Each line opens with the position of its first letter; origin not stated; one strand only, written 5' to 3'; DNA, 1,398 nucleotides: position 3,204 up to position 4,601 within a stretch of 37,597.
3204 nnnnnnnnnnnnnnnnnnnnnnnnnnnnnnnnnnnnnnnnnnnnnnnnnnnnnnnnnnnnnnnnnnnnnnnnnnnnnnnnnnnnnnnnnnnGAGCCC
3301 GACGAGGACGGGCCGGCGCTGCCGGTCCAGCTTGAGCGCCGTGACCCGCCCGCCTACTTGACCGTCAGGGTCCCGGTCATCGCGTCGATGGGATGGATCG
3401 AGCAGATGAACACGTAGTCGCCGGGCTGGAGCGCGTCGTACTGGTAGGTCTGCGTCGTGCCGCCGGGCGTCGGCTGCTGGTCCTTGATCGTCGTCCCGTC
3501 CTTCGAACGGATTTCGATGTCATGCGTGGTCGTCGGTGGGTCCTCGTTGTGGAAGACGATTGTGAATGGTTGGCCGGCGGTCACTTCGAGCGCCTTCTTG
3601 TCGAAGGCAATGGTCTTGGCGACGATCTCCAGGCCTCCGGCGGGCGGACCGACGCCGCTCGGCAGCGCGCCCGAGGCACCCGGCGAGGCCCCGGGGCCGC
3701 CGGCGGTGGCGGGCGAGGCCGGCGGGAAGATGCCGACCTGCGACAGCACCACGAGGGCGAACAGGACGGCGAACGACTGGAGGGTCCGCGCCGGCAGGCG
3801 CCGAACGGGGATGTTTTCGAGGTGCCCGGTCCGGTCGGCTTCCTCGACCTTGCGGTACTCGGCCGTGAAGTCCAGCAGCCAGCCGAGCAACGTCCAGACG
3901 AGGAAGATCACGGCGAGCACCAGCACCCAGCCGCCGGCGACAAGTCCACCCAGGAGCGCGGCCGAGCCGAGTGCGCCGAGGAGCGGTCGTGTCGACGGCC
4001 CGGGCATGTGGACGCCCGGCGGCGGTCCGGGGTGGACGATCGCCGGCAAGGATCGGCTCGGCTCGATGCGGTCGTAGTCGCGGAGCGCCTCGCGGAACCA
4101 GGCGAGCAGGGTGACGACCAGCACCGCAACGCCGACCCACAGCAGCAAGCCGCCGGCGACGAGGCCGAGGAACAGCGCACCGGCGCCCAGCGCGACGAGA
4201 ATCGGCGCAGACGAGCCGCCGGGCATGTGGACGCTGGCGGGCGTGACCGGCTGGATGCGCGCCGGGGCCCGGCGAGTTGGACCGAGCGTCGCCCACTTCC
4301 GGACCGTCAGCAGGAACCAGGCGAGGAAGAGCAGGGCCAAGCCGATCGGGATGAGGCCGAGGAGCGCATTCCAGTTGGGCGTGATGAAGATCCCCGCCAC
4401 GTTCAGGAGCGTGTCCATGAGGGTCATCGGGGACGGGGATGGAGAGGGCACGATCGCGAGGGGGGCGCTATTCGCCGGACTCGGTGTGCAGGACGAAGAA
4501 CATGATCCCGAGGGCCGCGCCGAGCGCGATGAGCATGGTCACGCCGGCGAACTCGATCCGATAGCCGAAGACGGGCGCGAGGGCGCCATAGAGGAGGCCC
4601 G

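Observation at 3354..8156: aa3-type oxidase operon carrying two paralogous type-1 copper (cupredoxin) domains and no cytochrome c module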

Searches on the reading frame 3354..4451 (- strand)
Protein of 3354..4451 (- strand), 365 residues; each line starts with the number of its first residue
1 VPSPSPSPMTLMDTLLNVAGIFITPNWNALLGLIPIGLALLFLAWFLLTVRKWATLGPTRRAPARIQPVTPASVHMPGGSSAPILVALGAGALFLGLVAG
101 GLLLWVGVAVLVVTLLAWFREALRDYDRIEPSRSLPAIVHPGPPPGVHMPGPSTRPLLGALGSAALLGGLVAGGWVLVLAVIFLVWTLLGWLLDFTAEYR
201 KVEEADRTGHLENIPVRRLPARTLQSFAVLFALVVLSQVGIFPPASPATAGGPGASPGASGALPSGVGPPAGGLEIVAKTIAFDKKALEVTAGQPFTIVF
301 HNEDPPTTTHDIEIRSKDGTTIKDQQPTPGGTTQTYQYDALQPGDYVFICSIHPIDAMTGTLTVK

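Call 3: search_protein_families(library=pfam, proteins=[window:3354-4451:-], max_evalue=0.01)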
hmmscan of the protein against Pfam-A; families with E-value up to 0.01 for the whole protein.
window:3354-4451:- (365 aa): 4 families
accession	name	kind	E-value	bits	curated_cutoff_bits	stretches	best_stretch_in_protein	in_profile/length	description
PF13473.12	Cupredoxin_1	-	5.5e-10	39.6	27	1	275-364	24-104/104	Cupredoxin-like domain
PF12270.13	Cyt_c_ox_IV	-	3.7e-09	37.2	26.9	2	34-121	39-125/132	Cytochrome c oxidase subunit IV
PF01040.23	UbiA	-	0.00012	21.9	34.2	1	160-245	123-207/250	UbiA prenyltransferase family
PF00127.26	Copper-bind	-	0.00028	21.7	21.2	1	279-365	10-99/99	Copper binding proteins, plastocyanin/azurin family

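Call 4: search_protein_families(library=ncbifam, proteins=[window:3354-4451:-], max_evalue=0.01)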
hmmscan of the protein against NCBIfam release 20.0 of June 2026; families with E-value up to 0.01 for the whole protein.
window:3354-4451:- (365 aa): 1 family
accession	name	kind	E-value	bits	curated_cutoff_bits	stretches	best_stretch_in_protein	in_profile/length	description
TIGR02656.1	cyanin_plasto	equivalog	0.0027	18.1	87.85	1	291-365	32-99/99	plastocyanin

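Call 19: find_homologous_proteins(query=window:3354-4451:-, max_evalue=0.001)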
Query window:3354-4451:- (365 aa): 694 proteins with E <= 0.001 among 8000 candidates; the best 120 are listed.
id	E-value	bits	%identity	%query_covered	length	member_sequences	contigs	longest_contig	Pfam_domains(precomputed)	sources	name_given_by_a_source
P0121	3.5e-213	726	90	98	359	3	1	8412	PF13473.13,PF12270.14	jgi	jgi:plastocyanin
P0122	9.4e-197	672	84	98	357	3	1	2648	PF13473.13,PF12270.14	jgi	jgi:plastocyanin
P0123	1.2e-187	642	83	98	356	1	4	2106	PF13473.13,PF12270.14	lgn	-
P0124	2.2e-171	588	73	99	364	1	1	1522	PF13473.13,PF12270.14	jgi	jgi:plastocyanin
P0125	2.8e-170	584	74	99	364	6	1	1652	PF13473.13,PF12270.14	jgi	jgi:plastocyanin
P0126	1.3e-169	582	72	99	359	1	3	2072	PF00127.27,PF13473.13,PF12270.14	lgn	-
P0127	3.8e-169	581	73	100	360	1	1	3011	PF00127.27,PF13473.13,PF12270.14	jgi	jgi:plastocyanin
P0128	2.6e-168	578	73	100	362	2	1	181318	PF00127.27,PF13473.13,PF12270.14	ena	-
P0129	5.8e-168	577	72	99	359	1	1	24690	PF13473.13,PF12270.14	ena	-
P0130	1.1e-167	576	71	100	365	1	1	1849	PF00127.27,PF13473.13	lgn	-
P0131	1.3e-167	576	75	98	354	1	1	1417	PF13473.13,PF12270.14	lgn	-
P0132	1.5e-167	575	91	79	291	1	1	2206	PF13473.13,PF12270.14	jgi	-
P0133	1.6e-167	575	73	100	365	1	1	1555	PF00127.27,PF13473.13,PF12270.14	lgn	-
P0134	8.5e-167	573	72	100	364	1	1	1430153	PF00127.27,PF13473.13,PF12270.14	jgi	jgi:plastocyanin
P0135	2.2e-166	572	72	100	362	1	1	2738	PF13473.13,PF12270.14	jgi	jgi:plastocyanin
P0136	4.7e-166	571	72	100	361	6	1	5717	PF00127.27,PF13473.13,PF12270.14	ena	-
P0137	5.3e-166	570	71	99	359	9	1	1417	PF00127.27,PF13473.13,PF12270.14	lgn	-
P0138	1.7e-165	569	72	100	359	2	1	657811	PF13473.13,PF12270.14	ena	-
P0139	1.9e-165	569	73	100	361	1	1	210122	PF13473.13,PF12270.14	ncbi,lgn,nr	ncbi:MAG: cytochrome c oxidase subunit 4 [Chloroflexi bacterium]|nr:cytochrome c oxidase subunit 4 [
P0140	7.2e-165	567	71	100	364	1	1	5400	PF13473.13,PF12270.14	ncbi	ncbi:MAG: cytochrome c oxidase subunit 4 [Chloroflexota bacterium]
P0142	2.4e-164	565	71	100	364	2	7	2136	PF13473.13,PF12270.14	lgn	-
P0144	4.1e-164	564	70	100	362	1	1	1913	PF13473.13,PF12270.14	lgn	-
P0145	7.6e-164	563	71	97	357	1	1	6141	PF13473.13,PF12270.14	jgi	jgi:plastocyanin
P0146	1.1e-163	563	71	98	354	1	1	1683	PF00127.27,PF13473.13,PF12270.14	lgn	-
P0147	1.5e-163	562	69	97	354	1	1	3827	PF00127.27,PF13473.13,PF12270.14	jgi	jgi:plastocyanin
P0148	3.1e-163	561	67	100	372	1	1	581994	PF13473.13,PF12270.14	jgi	jgi:plastocyanin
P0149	3.8e-163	561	67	100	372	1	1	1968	PF00127.27,PF13473.13,PF12270.14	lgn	-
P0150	4.3e-163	561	67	100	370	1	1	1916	PF00127.27,PF13473.13,PF12270.14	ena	-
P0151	4.3e-163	561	71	100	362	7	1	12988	PF13473.13,PF12270.14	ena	-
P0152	1.4e-162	559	70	100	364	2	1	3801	PF13473.13,PF12270.14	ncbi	-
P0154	2.9e-162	558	71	99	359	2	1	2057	PF13473.13,PF12270.14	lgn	-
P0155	5.7e-162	557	69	100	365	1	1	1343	PF13473.13,PF12270.14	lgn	-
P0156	1.0e-161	556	72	97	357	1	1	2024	PF13473.13,PF12270.14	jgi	jgi:plastocyanin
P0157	1.2e-161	556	69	97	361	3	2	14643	PF13473.13,PF12270.14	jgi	jgi:plastocyanin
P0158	2.0e-161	555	70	100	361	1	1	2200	PF00127.27,PF13473.13,PF12270.14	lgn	-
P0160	4.2e-161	554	71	97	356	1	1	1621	PF00127.27,PF13473.13,PF12270.14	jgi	-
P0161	4.6e-161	554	69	97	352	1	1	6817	PF13473.13,PF12270.14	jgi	jgi:plastocyanin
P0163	1.0e-160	553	68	98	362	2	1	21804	PF13473.13,PF12270.14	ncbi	-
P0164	1.4e-160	553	72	98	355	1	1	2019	PF13473.13,PF12270.14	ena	-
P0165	1.8e-160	552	71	97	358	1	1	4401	PF00127.27,PF13473.13,PF12270.14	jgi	jgi:plastocyanin/uncharacterized membrane protein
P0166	2.8e-160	552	70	98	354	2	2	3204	PF13473.13,PF12270.14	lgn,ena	-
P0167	5.3e-160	551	71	98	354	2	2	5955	PF13473.13,PF12270.14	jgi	jgi:plastocyanin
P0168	5.4e-160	551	69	100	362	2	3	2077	PF00127.27,PF13473.13,PF12270.14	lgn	-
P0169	8.6e-160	550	70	100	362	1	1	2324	PF00127.27,PF13473.13,PF12270.14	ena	-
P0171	5.0e-159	547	68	100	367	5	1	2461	PF00127.27,PF13473.13,PF12270.14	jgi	-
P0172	1.6e-158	546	69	100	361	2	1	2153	PF00127.27,PF13473.13,PF12270.14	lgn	-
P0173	2.3e-158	545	69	100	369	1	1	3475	PF13473.13,PF12270.14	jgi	jgi:plastocyanin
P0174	3.0e-158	545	69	97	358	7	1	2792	PF00127.27,PF13473.13,PF12270.14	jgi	jgi:plastocyanin/uncharacterized membrane protein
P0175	3.4e-158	545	67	97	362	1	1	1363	PF13473.13,PF12270.14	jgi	jgi:plastocyanin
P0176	3.7e-158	545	68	100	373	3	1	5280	PF00127.27,PF13473.13,PF12270.14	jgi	-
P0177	4.4e-158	544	69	99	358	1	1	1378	PF13473.13,PF12270.14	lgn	-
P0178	5.8e-158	544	69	99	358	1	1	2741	PF13473.13,PF12270.14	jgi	jgi:plastocyanin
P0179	8.3e-158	543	69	99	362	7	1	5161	PF00127.27,PF13473.13,PF12270.14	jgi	jgi:plastocyanin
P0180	1.2e-157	543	67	100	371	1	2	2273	PF00127.27,PF13473.13,PF12270.14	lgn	-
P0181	1.3e-157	543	69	99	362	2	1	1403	PF13473.13,PF12270.14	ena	-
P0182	1.3e-157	543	67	100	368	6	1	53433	PF12270.14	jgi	jgi:plastocyanin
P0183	2.3e-157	542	66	100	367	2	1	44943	PF13473.13,PF12270.14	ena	-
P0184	3.3e-157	541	70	97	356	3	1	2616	PF13473.13,PF12270.14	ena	-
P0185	5.3e-157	541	70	97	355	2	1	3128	PF13473.13,PF12270.14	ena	-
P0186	8.9e-157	540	69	99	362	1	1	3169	PF13473.13,PF12270.14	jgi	jgi:plastocyanin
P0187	1.5e-156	539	66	98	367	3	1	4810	PF00127.27,PF13473.13,PF12270.14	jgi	jgi:plastocyanin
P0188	1.6e-156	539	68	98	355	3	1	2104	PF13473.13,PF12270.14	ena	-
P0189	2.1e-156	539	68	100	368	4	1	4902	PF13473.13,PF12270.14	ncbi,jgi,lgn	ncbi:MAG TPA: cupredoxin domain-containing protein [Candidatus Limnocylindrales bacterium]|jgi:plast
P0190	3.2e-156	538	69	97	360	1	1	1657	PF13473.13,PF12270.14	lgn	-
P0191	3.7e-156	538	69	97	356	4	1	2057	PF00127.27,PF13473.13,PF12270.14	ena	-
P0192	4.5e-156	538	67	100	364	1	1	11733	PF00127.27,PF13473.13,PF12270.14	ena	-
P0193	5.1e-156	538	67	100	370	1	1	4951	PF13473.13,PF12270.14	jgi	jgi:plastocyanin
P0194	6.6e-156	537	69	97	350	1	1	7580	PF00127.27,PF13473.13,PF12270.14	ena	-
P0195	7.3e-156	537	66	100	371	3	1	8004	PF00127.27,PF13473.13,PF12270.14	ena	-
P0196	7.6e-156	537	68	100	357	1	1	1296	PF00127.27,PF13473.13,PF12270.14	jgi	jgi:plastocyanin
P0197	8.5e-156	537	67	99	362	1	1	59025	PF13473.13,PF12270.14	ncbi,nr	ncbi:MAG TPA: hypothetical protein VM451_02855 [Candidatus Limnocylindria bacterium]|nr:hypothetical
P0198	8.8e-156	537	70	99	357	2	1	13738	PF13473.13,PF12270.14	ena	-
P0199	9.0e-156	537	67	100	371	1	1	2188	PF13473.13,PF12270.14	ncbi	-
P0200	1.0e-155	537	69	98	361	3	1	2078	PF13473.13,PF12270.14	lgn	-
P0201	1.4e-155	536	67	100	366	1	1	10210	PF13473.13,PF12270.14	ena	-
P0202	2.6e-155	535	67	100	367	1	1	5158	PF13473.13,PF12270.14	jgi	jgi:plastocyanin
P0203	2.9e-155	535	67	100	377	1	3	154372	PF13473.13,PF12270.14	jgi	jgi:plastocyanin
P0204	4.3e-155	535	64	100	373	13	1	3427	PF00127.27,PF13473.13,PF12270.14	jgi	-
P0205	7.5e-155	534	65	100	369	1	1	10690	PF13473.13,PF12270.14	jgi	jgi:plastocyanin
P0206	9.5e-155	533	69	97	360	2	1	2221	PF13473.13,PF12270.14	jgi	jgi:plastocyanin/uncharacterized membrane protein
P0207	1.3e-154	533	68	97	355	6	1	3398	PF00127.27,PF13473.13,PF12270.14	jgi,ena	-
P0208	1.4e-154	533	67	98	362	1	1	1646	PF13473.13,PF12270.14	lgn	-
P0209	1.8e-154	532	66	97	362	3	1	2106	PF13473.13,PF12270.14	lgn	-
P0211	2.2e-154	532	65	100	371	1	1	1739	PF00127.27,PF13473.13,PF12270.14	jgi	jgi:plastocyanin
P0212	2.6e-154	532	65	100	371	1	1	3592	PF00127.27,PF13473.13,PF12270.14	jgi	jgi:plastocyanin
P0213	3.3e-154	532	68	100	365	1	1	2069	PF13473.13,PF12270.14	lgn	-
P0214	3.4e-154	532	67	100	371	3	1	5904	PF00127.27,PF13473.13,PF12270.14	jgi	jgi:plastocyanin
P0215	4.4e-154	531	68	97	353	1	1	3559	PF13473.13,PF12270.14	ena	-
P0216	5.1e-154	531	68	98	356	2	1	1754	PF13473.13,PF12270.14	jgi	jgi:plastocyanin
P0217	5.4e-154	531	68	100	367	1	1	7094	PF13473.13,PF12270.14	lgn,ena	-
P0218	5.7e-154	531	66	97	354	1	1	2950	PF13473.13,PF12270.14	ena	-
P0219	5.7e-154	531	65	100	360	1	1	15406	PF00127.27,PF13473.13,PF12270.14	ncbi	-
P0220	5.9e-154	531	68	98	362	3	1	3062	PF13473.13,PF12270.14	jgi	jgi:plastocyanin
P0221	7.5e-154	530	68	96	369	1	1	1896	PF00127.27,PF13473.13,PF12270.14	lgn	-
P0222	1.3e-153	530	65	100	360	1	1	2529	PF00127.27,PF13473.13,PF12270.14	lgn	-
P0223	1.7e-153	529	64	100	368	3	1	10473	PF13473.13,PF12270.14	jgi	jgi:plastocyanin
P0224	1.8e-153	529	64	97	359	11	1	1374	PF00127.27,PF13473.13,PF12270.14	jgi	-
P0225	1.8e-153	529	68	98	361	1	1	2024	PF13473.13,PF12270.14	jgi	jgi:plastocyanin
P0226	2.5e-153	529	64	99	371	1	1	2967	PF13473.13,PF12270.14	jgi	jgi:plastocyanin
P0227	3.0e-153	528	69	100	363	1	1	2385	PF13473.13,PF12270.14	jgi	jgi:plastocyanin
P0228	3.4e-153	528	65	97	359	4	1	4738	PF00127.27,PF13473.13,PF12270.14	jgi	jgi:plastocyanin/uncharacterized membrane protein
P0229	3.8e-153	528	68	99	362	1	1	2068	PF13473.13,PF12270.14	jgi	jgi:plastocyanin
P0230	7.5e-153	527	67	100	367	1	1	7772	PF13473.13,PF12270.14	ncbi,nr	ncbi:MAG TPA: plastocyanin/azurin family copper-binding protein [Candidatus Limnocylindrales bacteri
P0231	8.0e-153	527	64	100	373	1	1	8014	PF00127.27,PF13473.13,PF12270.14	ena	-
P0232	9.2e-153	527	68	99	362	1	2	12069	PF00127.27,PF13473.13,PF12270.14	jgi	jgi:plastocyanin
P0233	1.3e-152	526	69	99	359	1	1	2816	PF13473.13,PF12270.14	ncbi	-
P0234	2.0e-152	526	71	93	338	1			PF12270.14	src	-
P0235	2.2e-152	526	67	100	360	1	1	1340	PF00127.27,PF13473.13,PF12270.14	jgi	jgi:plastocyanin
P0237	3.0e-152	525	65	100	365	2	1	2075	PF13473.13,PF12270.14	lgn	-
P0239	5.9e-152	524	64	100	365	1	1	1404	PF12270.14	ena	-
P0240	6.0e-152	524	65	100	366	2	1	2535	PF00127.27,PF13473.13,PF12270.14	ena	-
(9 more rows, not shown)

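Call 49: predict_structure(alignment_id=A1)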
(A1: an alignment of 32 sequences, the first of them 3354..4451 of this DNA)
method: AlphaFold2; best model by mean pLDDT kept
length: 365 residues; sequences in the alignment: 32
mean_pLDDT: 64.1   pTM: 0.31
mean pLDDT of the five models: 64.1, 60.4, 59.9, 55.5, 54.1
residues with pLDDT >= 90: 81; 70-90: 41; 50-70: 147; < 50: 96
segments of 3 or more residues with pLDDT < 50: 1-5, 52-79, 126-152, 213-215, 242-269
pLDDT, mean of each block of 10 residues (from residue 1): 49 68 61 71 72 41 39 44 63 65 69 71 49 40 42 55 60 57 63 56 53 49 55 60 41 30 36 85 95 93 94 90 90 93 94 94 95
secondary structure, 60 per line:
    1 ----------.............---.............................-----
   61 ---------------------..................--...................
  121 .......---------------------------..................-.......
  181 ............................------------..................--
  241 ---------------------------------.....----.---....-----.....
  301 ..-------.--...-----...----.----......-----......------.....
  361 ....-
elements in order: H11-23 H27-55 H82-99 H102-127 H155-172 H174-208 H221-238 E274-278 E287-290 E296-302 E313-315 E321-323 E333-338 E344-349 E359-364

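Call 53: fold_search(model_id=the predicted structure, library=pdb)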
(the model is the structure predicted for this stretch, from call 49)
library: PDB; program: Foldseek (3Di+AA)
matches with E <= 10: 1290; with E <= 0.001: 261
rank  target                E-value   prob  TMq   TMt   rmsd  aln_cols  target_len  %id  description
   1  6kol                  2.8e-07  1.00  0.23  0.64   2.4       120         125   26  Crystal structure of auracyanin from photosynthetic bacterium Roseiflexus castenholzii (released 2020-01-29)
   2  5fc9_A                4.8e-07  1.00  0.20  0.62   4.0       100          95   22  Novel Purple Cupredoxin from Nitrosopumilus maritimus (released 2016-05-11)
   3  4hcg_B                6.5e-07  1.00  0.22  0.82   2.7        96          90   18  Uncharacterized Cupredoxin-like Domain Protein Cupredoxin_1 with Zinc bound from Bacillus anthracis (released 2012-10-17)
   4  4hcf_B                1.1e-06  1.00  0.22  0.75   2.6        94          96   17  Crystal Structure of Uncharacterized Cupredoxin-like Domain Protein Cupredoxin_1 with Copper Bound from Bacillus anthr (released 2012-10-17)
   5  4hcf_A                1.3e-06  1.00  0.21  0.79   2.7        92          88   17  Crystal Structure of Uncharacterized Cupredoxin-like Domain Protein Cupredoxin_1 with Copper Bound from Bacillus anthr (released 2012-10-17)
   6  4hci_B                1.6e-06  1.00  0.22  0.78   2.6        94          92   17  Uncharacterized Cupredoxin-like Domain Protein Cupredoxin_1 from Bacillus anthracis (released 2012-10-17)
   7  2idq                  1.8e-06  1.00  0.19  0.59   4.8       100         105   17  Structure of M98A mutant of amicyanin, Cu(II) (released 2007-03-13)
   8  6hbe_A                1.9e-06  1.00  0.20  0.18   3.2       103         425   26  Cu-containing nitrite reductase (NirK) from Thermus scotoductus SA-01 (released 2019-01-23)
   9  7wgu_B                2.4e-06  1.00  0.23  0.24   2.1        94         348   20  Crystal structure of metal-binding protein EfeO from Escherichia coli (released 2022-12-14)
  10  4hcg_A                2.6e-06  1.00  0.22  0.75   2.5        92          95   17  Uncharacterized Cupredoxin-like Domain Protein Cupredoxin_1 with Zinc bound from Bacillus anthracis (released 2012-10-17)
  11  4hci_A                2.6e-06  1.00  0.21  0.81   2.6        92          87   17  Uncharacterized Cupredoxin-like Domain Protein Cupredoxin_1 from Bacillus anthracis (released 2012-10-17)
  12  6hbe_C                2.9e-06  1.00  0.20  0.18   3.3       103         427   26  Cu-containing nitrite reductase (NirK) from Thermus scotoductus SA-01 (released 2019-01-23)
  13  5u7n_G                3.3e-06  1.00  0.20  0.59   3.5        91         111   23  CRYSTAL STRUCTURE OF A CHIMERIC CUA DOMAIN (SUBUNIT II) OF CYTOCHROME BA3 FROM THERMUS THERMOPHILUS WITH THE AMICYANIN (released 2017-11-22)
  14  2aan                  3.5e-06  1.00  0.22  0.61   2.9       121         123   23  Auracyanin A: A "blue" copper protein from the green thermophilic photosynthetic bacterium,chloroflexus aurantiacus (released 2006-07-11)
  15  4p5r                  3.5e-06  1.00  0.21  0.63   3.1        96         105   17  Structure of oxidized W45Y mutant of amicyanin (released 2014-04-23)
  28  4f2e                  9.7e-06  1.00  0.20  0.66   3.5        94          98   20  Crystal structure of the Streptococcus pneumoniae D39 copper chaperone CupA with Cu(I) (released 2013-01-30)
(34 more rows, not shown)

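Call 93: search_solved_structures(query=A1, max_evalue=1, show_alignments=0)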
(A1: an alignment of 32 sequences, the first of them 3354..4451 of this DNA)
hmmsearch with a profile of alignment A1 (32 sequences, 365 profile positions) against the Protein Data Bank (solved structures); distinct sequences matched with E-value up to 1: 141 (the best 60 are shown).
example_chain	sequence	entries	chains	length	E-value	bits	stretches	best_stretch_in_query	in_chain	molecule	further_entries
2aan_A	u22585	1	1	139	3.4e-08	36.2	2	254-315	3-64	auracyanin A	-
1kbv_A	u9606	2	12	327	9.9e-07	31.4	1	287-356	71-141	Major outer membrane protein PAN 1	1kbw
5tb7_A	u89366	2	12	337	1e-06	31.3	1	287-356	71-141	Nitrite reductase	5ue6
2dv6_A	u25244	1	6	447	6.5e-06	28.7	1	288-357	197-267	Nitrite reductase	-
6kol_A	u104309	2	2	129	6.6e-06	28.6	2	266-316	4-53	Blue (Type 1) copper domain protein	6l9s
6hbe_A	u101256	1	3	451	1.5e-05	27.5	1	264-364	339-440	Copper-containing nitrite reductase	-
1sfd_A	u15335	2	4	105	3e-05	26.5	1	260-364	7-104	Amicyanin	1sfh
1sf3_A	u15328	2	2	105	5.1e-05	25.7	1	260-364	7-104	Amicyanin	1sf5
4p5r_A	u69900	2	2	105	9.8e-05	24.8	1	260-364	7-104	Amicyanin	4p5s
9cck_A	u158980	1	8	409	0.00013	24.4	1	287-364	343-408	Copper-containing nitrite reductase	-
2qdv_A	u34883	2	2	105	0.00013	24.4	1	260-364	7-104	Amicyanin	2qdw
1aac_A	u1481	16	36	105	0.00015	24.2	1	260-364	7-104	AMICYANIN | PROTEIN (AMICYANIN)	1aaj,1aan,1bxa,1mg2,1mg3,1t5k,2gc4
1ov8_A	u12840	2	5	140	0.00016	24.1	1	325-364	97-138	Auracyanin B | PROTEIN (AURACYANIN)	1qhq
1mda_A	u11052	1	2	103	0.00017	24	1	260-364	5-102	AMICYANIN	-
2idt_A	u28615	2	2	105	0.00026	23.4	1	260-356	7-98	Amicyanin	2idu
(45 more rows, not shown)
